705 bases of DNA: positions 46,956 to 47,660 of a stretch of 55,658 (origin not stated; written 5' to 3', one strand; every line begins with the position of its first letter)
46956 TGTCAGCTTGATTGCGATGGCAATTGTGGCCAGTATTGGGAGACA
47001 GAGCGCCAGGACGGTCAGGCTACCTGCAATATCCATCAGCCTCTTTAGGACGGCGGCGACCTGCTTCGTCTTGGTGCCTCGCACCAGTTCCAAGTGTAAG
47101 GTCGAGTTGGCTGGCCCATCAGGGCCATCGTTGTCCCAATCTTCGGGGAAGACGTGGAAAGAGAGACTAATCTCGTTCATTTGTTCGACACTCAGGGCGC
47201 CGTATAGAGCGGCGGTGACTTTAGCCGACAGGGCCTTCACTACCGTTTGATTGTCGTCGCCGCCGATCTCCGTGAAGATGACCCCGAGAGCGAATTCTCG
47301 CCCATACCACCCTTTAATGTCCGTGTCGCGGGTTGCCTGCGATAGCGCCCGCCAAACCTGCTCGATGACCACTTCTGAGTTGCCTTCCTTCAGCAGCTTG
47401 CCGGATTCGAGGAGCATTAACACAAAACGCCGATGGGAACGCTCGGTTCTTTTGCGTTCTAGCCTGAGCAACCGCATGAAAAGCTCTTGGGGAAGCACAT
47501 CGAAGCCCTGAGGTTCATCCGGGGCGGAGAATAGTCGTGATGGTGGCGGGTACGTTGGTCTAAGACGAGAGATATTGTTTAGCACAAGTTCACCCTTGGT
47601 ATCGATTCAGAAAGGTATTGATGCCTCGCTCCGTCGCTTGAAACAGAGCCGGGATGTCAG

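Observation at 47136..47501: Degenerate GGDEF-like domain with an intact RxxD I-site fused to the priming sugar-phosphate transferase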

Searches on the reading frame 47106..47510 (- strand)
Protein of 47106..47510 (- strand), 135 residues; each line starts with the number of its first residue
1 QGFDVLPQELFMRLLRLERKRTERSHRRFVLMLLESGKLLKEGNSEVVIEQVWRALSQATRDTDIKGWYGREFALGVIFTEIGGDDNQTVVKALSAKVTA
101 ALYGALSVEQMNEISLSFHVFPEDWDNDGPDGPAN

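Call 11: search_solved_structures(query=A1, max_evalue=10, show_alignments=4)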
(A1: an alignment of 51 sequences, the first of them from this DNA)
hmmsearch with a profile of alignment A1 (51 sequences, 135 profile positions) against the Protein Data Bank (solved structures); distinct sequences matched with E-value up to 10: 16.
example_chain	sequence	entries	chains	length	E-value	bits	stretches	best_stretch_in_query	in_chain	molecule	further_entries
5euh_A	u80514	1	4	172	0.0018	21.2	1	5-100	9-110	Putative GGDEF domain membrane protein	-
7e6g_A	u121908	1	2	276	0.018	17.9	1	8-69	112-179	Putative GGDEF domain protein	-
6khu_A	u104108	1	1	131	0.1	15.5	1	4-99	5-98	Diguanylate cyclase/phosphodiesterase-domain containing protein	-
5zyp_A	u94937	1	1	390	0.11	15.4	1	5-56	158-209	RNA polymerase-associated protein CTR9,RNA polymerase II-associated protein 1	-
4zve_A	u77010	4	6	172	0.16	14.8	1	6-118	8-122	Diguanylate cyclase DosC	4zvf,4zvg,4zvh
3i5a_A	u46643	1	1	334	0.25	14.2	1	6-48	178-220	Response regulator/GGDEF domain protein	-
6et7_A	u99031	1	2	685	0.32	13.9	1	5-69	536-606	Diguanylate cyclase (GGDEF) domain-containing protein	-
5llw_B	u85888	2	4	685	0.32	13.9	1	5-69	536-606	Diguanylate cyclase (GGDEF) domain-containing protein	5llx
3i5c_A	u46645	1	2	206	0.37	13.7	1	6-61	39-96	Fusion of General control protein GCN4 and WSPR response regulator protein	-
9t28_A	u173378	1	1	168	0.38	13.7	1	6-61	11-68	diguanylate cyclase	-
8j8q_C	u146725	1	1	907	0.4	13.6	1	5-56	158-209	CTR9-like protein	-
8j8p_C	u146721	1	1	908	0.4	13.6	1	5-56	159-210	CTR9-like protein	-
3i5b_A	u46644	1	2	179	0.43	13.5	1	6-61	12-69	WspR response regulator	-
6fjv_A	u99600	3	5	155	0.57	13.1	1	45-121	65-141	26S proteasome regulatory subunit N11-like protein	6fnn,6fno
6fju_A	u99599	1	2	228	1.3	12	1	45-121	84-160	26S proteasome regulatory subunit N11-like protein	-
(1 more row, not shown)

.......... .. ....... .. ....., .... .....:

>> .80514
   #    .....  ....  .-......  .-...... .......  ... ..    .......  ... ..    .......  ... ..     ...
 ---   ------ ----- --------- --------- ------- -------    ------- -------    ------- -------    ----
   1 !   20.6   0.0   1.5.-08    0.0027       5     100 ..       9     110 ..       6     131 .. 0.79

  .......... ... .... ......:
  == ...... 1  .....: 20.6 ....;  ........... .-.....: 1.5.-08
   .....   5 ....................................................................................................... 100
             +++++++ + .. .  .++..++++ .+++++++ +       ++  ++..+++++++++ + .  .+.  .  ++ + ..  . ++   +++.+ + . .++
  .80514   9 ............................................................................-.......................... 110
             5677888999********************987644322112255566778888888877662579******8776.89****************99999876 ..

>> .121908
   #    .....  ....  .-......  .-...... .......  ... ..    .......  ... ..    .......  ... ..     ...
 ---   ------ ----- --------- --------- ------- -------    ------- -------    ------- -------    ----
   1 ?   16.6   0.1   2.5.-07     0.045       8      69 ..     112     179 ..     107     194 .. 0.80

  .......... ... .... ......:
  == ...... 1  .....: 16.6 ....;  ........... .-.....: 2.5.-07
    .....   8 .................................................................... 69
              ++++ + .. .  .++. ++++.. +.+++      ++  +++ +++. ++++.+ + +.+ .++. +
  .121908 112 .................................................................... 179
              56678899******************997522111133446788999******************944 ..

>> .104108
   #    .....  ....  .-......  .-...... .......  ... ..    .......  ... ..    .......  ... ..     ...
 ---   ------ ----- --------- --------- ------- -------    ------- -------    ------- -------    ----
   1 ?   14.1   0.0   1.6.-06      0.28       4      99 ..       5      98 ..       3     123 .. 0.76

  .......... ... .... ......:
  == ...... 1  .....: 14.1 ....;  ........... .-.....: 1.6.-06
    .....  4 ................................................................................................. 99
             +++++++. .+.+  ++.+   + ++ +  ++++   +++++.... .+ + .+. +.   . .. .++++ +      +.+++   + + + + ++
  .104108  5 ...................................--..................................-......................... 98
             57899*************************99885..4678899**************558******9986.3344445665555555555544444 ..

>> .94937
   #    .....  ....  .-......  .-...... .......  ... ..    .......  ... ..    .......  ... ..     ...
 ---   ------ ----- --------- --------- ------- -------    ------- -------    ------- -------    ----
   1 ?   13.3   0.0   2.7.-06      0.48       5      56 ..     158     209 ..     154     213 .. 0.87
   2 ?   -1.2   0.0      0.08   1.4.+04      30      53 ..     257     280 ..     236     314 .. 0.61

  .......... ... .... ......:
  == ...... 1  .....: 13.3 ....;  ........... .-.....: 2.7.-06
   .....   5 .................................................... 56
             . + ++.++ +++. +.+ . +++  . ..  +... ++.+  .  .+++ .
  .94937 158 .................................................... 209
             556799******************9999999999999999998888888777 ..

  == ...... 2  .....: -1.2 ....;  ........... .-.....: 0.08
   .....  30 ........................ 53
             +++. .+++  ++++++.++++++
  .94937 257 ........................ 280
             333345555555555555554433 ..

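Call 12: search_protein_families(library=pfam, alignment_id=A1, max_evalue=10)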
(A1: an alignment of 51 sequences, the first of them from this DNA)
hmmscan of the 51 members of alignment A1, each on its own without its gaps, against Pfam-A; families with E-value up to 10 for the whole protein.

A. member 1, seq(135 aa): 1 family
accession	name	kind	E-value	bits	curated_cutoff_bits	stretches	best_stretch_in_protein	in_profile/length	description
PF00990.26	GGDEF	-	0.096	12.9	23.8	1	45-120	55-129/161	Diguanylate cyclase, GGDEF domain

B. families by the number of members that match (of 51 scanned): 20 families
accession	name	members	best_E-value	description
PF00990.26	GGDEF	15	0.00079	Diguanylate cyclase, GGDEF domain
PF14011.11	ESX-1_EspG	3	0.045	EspG family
PF01398.27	JAB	2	0.14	JAB1/Mov34/MPN/PAD-1 ubiquitin protease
PF20923.2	COMMD9_HN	1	0.0086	COMMD9, helical N-terminal domain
PF15600.11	Imm64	1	0.016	Immunity protein 64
PF11382.13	MctB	1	0.017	Copper transport outer membrane protein, MctB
PF00388.25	PI-PLC-X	1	0.019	Phosphatidylinositol-specific phospholipase C, X domain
PF05219.18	DREV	1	0.033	DREV methyltransferase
PF04666.19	MGAT4_cons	1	0.042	MGAT4 conserved region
PF13762.11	MNE1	1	0.045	Mitochondrial splicing apparatus component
PF05298.16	Bombinin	1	0.054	Bombinin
PF08064.18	UME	1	0.065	UME (NUC010) domain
PF03439.18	Spt5-NGN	1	0.088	Early transcription elongation factor of RNA pol II, NGN section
PF23921.1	DUF7260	1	0.12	Domain of unknown function (DUF7260)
PF20291.3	MC5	1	0.12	ABC-three component (ABC-3C) system Middle Component 5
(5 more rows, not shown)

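Call 22: predict_structure(alignment_id=A1)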
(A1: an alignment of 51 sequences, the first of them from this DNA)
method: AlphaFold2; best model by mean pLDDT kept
length: 135 residues; sequences in the alignment: 51
mean_pLDDT: 84.5   pTM: 0.79
mean pLDDT of the five models: 84.5, 81.1, 80.8, 80.7, 80.6
residues with pLDDT >= 90: 75; 70-90: 40; 50-70: 10; < 50: 10
segments of 3 or more residues with pLDDT < 50: 127-135
pLDDT, mean of each block of 10 residues (from residue 1): 81 94 90 86 79 91 89 85 83 94 93 92 62 42
secondary structure, 60 per line:
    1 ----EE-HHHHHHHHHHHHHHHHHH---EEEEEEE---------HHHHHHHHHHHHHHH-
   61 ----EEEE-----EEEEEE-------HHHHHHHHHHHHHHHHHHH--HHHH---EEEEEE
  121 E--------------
elements in order: H8-25 E29-35 H45-59 E65-68 E74-79 H87-105 H108-111 E115-121

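Call 25: fold_search(model_id=the predicted structure, library=pdb)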
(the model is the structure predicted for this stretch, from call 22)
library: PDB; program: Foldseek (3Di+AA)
matches with E <= 10: 1187; with E <= 0.001: 44
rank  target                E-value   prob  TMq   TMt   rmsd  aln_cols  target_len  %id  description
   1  5llx_A                7.9e-06  1.00  0.66  0.15   3.4       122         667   18  Bacteriophytochrome activated diguanylyl cyclase from Idiomarina species A28L with GTP bound (released 2017-03-15)
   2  4rnh                  9.0e-06  1.00  0.66  0.24   4.8       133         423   17  PaMorA tandem diguanylate cyclase - phosphodiesterase, c-di-GMP complex (released 2014-11-19)
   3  6khu                  9.6e-06  1.00  0.68  0.70   2.8       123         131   15  The crystal structure of a DGC protein from Thermotoga maritima (released 2020-07-22)
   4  4zve                  1.2e-05  1.00  0.62  0.53   4.4       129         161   12  Crystal structure of GGDEF domain of the E. coli DosC - form I (apo-form) (released 2015-11-11)
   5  4urg_A                1.8e-05  1.00  0.67  0.61   4.4       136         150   15  Crystal Structure of GGDEF domain from T.maritima (active-like dimer) (released 2014-10-08)
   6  4urg_B                1.8e-05  1.00  0.66  0.59   4.4       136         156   14  Crystal Structure of GGDEF domain from T.maritima (active-like dimer) (released 2014-10-08)
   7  4rnf                  2.5e-05  1.00  0.63  0.23   5.2       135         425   19  PaMorA tandem diguanylate cyclase - mutant phosphodiesterase, apo form (released 2014-11-19)
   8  5llw_A                2.7e-05  1.00  0.65  0.15   3.9       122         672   19  Bacteriophytochrome activated diguanylyl cyclase from Idiomarina species A28L (released 2017-03-15)
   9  5m3c_A                2.8e-05  1.00  0.65  0.23   4.0       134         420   13  Structure of the hybrid domain (GGDEF-EAL) of PA0575 from Pseudomonas aeruginosa PAO1 at 2.8 Ang. with GTP and Ca2+ bo (released 2017-12-20)
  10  4urs_A                3.0e-05  1.00  0.69  0.59   4.2       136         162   13  Crystal Structure of GGDEF domain from T.maritima (released 2014-10-08)
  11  7e6g_B                3.0e-05  1.00  0.61  0.34   3.7       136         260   17  Crystal structure of diguanylate cyclase SiaD in complex with its activator SiaC from Pseudomonas aeruginosa (released 2021-09-22)
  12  4urq_V                3.7e-05  1.00  0.68  0.61   4.1       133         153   14  Crystal Structure of GGDEF domain (I site mutant) from T.maritima (released 2014-10-08)
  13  4zvg_A                3.7e-05  1.00  0.62  0.52   4.4       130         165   14  Crystal structure of GGDEF domain of the E. coli DosC - form III (released 2015-11-11)
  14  4urq_U                4.7e-05  1.00  0.68  0.61   4.1       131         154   13  Crystal Structure of GGDEF domain (I site mutant) from T.maritima (released 2014-10-08)
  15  5euh_A                4.7e-05  1.00  0.61  0.51   4.4       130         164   19  Crystal structure of the c-di-GMP-bound GGDEF domain of P. fluorescens GcbC (released 2015-12-30)
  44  5euh_D                9.0e-04  1.00  0.57  0.54   4.4       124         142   17  Crystal structure of the c-di-GMP-bound GGDEF domain of P. fluorescens GcbC (released 2015-12-30)
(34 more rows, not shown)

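Call 38: find_related_loci(query=A2, collection=genome_contigs, flank=6000)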
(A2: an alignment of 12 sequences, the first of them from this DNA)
Query A2 (135 aa) in genome_contigs; peptide patterns used: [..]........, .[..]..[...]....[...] (x = any residue, [..] = any of these).
599 stretches matched a pattern (row limit reached: there are more); 566 encode a relative of the query (tblastn E <= 1e-3); the best 80 are kept; 80 distinct loci.
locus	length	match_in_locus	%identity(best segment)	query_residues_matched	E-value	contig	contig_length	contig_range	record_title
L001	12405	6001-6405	72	1-135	2e-62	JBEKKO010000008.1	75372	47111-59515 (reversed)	MAG: Bryobacteraceae bacterium isolate SPRUCE 349 SPRUCE_349_8, whole genome shotgun sequence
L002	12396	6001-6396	73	5-135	5e-61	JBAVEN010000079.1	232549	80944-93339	MAG: Bryobacteraceae bacterium isolate MFD04928_ilm_asm_bin32 k127_110281, whole genome shotgun sequence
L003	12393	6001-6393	71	5-135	7e-60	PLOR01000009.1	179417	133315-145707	MAG: Bryobacterales bacterium isolate bog_406 73.20120700_S3X.5_contig_167, whole genome shotgun sequence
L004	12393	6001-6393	70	5-135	9e-59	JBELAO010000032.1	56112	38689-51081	MAG: Bryobacteraceae bacterium isolate SPRUCE 95 SPRUCE_95_32, whole genome shotgun sequence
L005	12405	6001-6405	67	1-135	1e-58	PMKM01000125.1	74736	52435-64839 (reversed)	MAG: Bryobacterales bacterium isolate fen_298 73.20120600_E2D.104_contig_10728, whole genome shotgun sequence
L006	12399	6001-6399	60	1-135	5e-50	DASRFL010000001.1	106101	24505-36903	MAG TPA_asm: Terriglobales bacterium isolate SMAG_U10031 k141_1479363, whole genome shotgun sequence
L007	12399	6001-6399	56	2-135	1e-49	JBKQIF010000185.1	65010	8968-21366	MAG: Bryobacteraceae bacterium isolate BAr1A1B1C__bin_56 BAr1A1B1C_000000398430, whole genome shotgun sequence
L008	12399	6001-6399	59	2-135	4e-49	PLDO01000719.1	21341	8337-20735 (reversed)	MAG: Bryobacterales bacterium isolate palsa_241 73.20111000_P2D.25_contig_3488, whole genome shotgun sequence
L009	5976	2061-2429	61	5-127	2e-46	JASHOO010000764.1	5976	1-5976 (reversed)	MAG: Bryobacteraceae bacterium isolate JOPF025 JOPF_N042_contig_72581, whole genome shotgun sequence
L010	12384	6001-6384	59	8-135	2e-46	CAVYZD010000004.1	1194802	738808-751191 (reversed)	MAG: Bryobacterales bacterium isolate MFD02248.bin.1.4 genome assembly, contig: contig_16072, whole genome shotgun seque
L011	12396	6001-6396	58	4-135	4e-46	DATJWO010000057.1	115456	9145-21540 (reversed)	MAG TPA_asm: Bryobacteraceae bacterium isolate SMAG_U15101 k141_1329445, whole genome shotgun sequence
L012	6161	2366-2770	58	2-135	6e-46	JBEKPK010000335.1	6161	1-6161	MAG: Bryobacteraceae bacterium isolate SPRUCE 462 SPRUCE_462_335, whole genome shotgun sequence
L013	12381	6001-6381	61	5-130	3e-45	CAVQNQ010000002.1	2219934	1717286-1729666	MAG: Terriglobia bacterium isolate MFD01231.bin.1.11 genome assembly, contig: contig_13989, whole genome shotgun sequenc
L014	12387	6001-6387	58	6-134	7e-45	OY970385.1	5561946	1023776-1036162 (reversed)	MAG: Bryobacterales bacterium isolate MFD03726.bin.c.1 genome assembly, chromosome: 1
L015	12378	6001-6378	60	5-129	8e-45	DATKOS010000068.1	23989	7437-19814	MAG TPA_asm: Bryobacteraceae bacterium isolate SMAG_U14770 k141_4321339, whole genome shotgun sequence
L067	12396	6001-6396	43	1-132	1e-34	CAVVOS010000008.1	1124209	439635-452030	MAG: uncultured Acidobacteriaceae bacterium isolate MFD02138.bin.1.23 genome assembly, contig: contig_2244, whole genome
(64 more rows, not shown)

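Call 50: search_protein_representatives(alignment_id=A1)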
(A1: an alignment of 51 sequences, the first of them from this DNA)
Query: 51 sequences, 135 profile positions. Proteins with E-value up to 0.001 (for the whole library): 2924; up to 1e-10: 1742; up to 1e-30: 283. The best 150 are listed.
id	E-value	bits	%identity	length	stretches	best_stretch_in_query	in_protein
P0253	4.5e-78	275.7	-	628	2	3-130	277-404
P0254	7.0e-61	220.0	-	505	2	4-130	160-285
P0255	2.4e-57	208.6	-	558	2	3-126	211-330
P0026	1.2e-49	183.7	-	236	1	13-133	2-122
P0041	1.3e-49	183.5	-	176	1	4-129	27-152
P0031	2.6e-49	182.5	-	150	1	6-133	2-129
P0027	4.8e-48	178.5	-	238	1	4-130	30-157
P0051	1.0e-46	174.2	-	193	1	4-132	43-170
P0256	2.0e-46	173.2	-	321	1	13-133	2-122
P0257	2.4e-46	173.0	-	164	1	3-131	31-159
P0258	4.0e-46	172.3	-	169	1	2-133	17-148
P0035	6.5e-46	171.6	-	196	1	4-127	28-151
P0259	7.8e-46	171.3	-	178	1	5-133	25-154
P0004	8.0e-46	171.3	-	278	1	4-133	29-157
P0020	8.0e-45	168.0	-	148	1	3-127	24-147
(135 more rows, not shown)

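Call 62: search_protein_families(library=pfam, proteins=[L067:2928-4163:+, L067:3992-5779:+, L067:279-1340:+, L067:1365-2291:+, L067:7390-8268:+, L067:8088-9347:+], max_evalue=0.01)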
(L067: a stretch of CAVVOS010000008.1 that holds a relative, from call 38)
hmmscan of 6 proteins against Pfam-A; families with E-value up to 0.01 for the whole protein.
L067:2928-4163:+ (411 aa): 7 families
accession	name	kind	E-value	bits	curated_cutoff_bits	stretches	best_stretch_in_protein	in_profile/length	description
PF02786.22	CPSase_L_D2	-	6.6e-12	45.8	19.8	1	123-311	4-181/211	Carbamoyl-phosphate synthase L chain, ATP binding domain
PF02655.19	ATP-grasp_3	-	7e-09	36.4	23.2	1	222-311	65-158/160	ATP-grasp domain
PF02222.28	ATP-grasp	-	8.4e-08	32.5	27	1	128-188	3-64/179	ATP-grasp domain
PF15632.11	ATPgrasp_Ter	-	5e-06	26.7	29.1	1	223-342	8-118/131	ATP-grasp in the biosynthetic pathway with Ter operon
PF01071.24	GARS_A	-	0.00013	22.3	27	1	126-186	8-69/194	Phosphoribosylglycinamide synthetase, ATP-grasp (A) domain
PF14397.11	ATPgrasp_ST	-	0.00013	21.8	31.4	1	111-212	12-106/278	Sugar-transfer associated ATP-grasp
PF08443.16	RimK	-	0.00082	19.5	21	1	127-189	10-74/188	RimK-like ATP-grasp domain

L067:3992-5779:+ (595 aa): 4 families
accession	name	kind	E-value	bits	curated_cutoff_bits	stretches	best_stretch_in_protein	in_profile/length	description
PF00696.33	AA_kinase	-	3.1e-55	187.9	24.9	1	97-383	2-234/234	Amino acid kinase family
PF22468.2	ACT_9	-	1.3e-28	98.9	27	2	498-558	1-61/61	ACT domain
PF13840.12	ACT_7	-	5.2e-11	42.7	27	1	492-554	3-63/65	ACT domain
PF01842.31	ACT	-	0.00049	20.3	27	1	504-547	6-51/66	ACT domain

L067:279-1340:+ (353 aa): 15 families
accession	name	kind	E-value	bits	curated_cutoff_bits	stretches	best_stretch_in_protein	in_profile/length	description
PF13401.12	AAA_22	-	6.6e-31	107.8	27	1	71-202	3-130/130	AAA domain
PF13191.12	AAA_16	-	5.9e-11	43.6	32.6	1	60-187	10-164/167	AAA ATPase domain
PF13245.12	AAA_19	-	1.7e-05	25.4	25.1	0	72-103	10-41/134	AAA domain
PF09848.15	SLFN-g3_helicase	-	2.7e-05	24.1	24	1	75-168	3-93/354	Schlafen group 3, DNA/RNA helicase domain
PF13604.12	AAA_30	-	3e-05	24.3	27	1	71-196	16-125/191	AAA domain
PF00437.27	T2SSE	-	0.00094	18.4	24.9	1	60-101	129-170/370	Type II/IV secretion system protein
PF04851.21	ResIII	-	0.00098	19.5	22.5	0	154-174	125-146/164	Type III restriction enzyme, res subunit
PF05729.18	NACHT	-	0.0011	19.2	26.7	1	76-113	3-42/167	NACHT domain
PF02367.23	TsaE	-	0.0023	18.3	26.6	1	62-103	10-51/128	Threonylcarbamoyl adenosine biosynthesis protein TsaE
PF25199.1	nSTAND_NTPase5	-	0.0028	17.9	34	0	68-102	36-70/145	Novel STAND NTPase 5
PF20720.3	nSTAND3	-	0.0033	17.6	27.2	1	71-99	15-43/155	Novel STAND NTPase 3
PF02492.25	cobW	-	0.0041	17.2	20.7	1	76-110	3-35/180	CobW/HypB/UreG, nucleotide-binding domain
PF07728.20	AAA_5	-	0.0045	17.4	22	0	76-174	2-86/139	AAA domain (dynein-related subfamily)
PF00004.35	AAA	-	0.0059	17.5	21.2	0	76-170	1-73/131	ATPase family associated with various cellular activities (AAA)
PF12775.13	AAA_7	-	0.0092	16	25.8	0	71-124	31-84/181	P-loop containing dynein motor region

L067:1365-2291:+ (308 aa): 3 families
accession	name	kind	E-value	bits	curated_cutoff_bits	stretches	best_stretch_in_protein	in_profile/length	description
PF13614.12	AAA_31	-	1.1e-05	25.9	27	1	122-236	14-135/177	AAA domain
PF01656.29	CbiA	-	0.00015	22.2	25.4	1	114-155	3-43/125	CobQ/CobB/MinD/ParA nucleotide binding domain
PF10609.15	ParA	-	0.00029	20.8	27.1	1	114-250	8-144/246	NUBPL iron-transfer P-loop NTPase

L067:7390-8268:+ (292 aa): 3 families
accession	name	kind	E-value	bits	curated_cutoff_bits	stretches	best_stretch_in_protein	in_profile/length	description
PF13480.13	Acetyltransf_6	-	9.2e-18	65.2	22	1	97-221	7-138/143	Acetyltransferase (GNAT) domain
PF02388.22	FemAB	-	4.1e-17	62.5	24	2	165-236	306-380/406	FemAB family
PF04339.18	FemAB_like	-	1.1e-05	25.3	27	1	95-218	180-312/369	Peptidogalycan biosysnthesis/recognition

L067:8088-9347:+ (419 aa): 7 families
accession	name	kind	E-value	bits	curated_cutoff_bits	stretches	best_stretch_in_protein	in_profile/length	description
PF00535.33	Glycos_transf_2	-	2.7e-24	86.4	23.3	1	104-230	2-130/168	Glycosyl transferase family 2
PF13641.12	Glyco_tranf_2_3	-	6.1e-14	53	27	1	101-327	2-214/230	Glycosyltransferase like family 2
PF10111.15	Glyco_tranf_2_2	-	3.5e-07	30.4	27.3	1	104-199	2-102/276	Glycosyltransferase like family 2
PF13632.12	Glyco_trans_2_3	-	1e-06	29.1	27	1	272-381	72-164/198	Glycosyl transferase family group 2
PF13712.12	Glyco_tranf_2_5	-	4.5e-05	23.7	27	1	165-315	40-178/210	Glycosyltransferase like family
PF13506.12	Glyco_transf_21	-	0.00022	21.2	21.7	1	168-318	18-148/174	Glycosyl transferase family 21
PF13704.12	Glyco_tranf_2_4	-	0.00047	21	27.5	1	120-169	9-57/98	Glycosyl transferase family 2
